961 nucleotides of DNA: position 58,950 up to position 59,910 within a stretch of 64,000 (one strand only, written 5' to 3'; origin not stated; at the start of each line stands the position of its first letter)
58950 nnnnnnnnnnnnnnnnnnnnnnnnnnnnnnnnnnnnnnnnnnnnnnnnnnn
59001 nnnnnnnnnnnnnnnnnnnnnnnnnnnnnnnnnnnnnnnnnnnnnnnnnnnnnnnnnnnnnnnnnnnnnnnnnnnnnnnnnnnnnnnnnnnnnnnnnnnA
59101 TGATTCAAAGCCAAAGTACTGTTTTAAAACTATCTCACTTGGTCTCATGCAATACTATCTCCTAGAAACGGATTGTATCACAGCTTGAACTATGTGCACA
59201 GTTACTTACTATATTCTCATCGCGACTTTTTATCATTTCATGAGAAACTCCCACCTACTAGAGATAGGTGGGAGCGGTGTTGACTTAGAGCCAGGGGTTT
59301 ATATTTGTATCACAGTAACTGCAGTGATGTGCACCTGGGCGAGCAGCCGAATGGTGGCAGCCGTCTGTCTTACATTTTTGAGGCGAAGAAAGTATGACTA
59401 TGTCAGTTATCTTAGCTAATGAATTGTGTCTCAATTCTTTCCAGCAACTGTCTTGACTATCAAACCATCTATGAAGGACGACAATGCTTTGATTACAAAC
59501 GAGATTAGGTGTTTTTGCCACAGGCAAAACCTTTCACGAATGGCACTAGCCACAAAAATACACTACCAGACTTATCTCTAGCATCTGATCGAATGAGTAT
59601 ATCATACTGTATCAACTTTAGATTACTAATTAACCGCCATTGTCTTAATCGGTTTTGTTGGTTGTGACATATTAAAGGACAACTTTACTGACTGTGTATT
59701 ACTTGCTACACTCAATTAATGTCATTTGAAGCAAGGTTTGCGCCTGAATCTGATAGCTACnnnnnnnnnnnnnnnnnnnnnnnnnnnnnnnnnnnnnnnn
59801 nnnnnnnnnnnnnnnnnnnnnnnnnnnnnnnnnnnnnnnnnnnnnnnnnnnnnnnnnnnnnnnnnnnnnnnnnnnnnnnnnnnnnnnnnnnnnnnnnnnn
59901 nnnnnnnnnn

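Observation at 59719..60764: Eukaryote-type type II PI4-kinase-like gene in a translationally coupled two-gene operon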

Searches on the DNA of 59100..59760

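Call 46: search_rna_families(source=window, start=59100, end=59760, threshold=evalue, max_evalue=1)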
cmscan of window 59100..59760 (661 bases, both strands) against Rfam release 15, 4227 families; matches with E-value up to 1: 0.
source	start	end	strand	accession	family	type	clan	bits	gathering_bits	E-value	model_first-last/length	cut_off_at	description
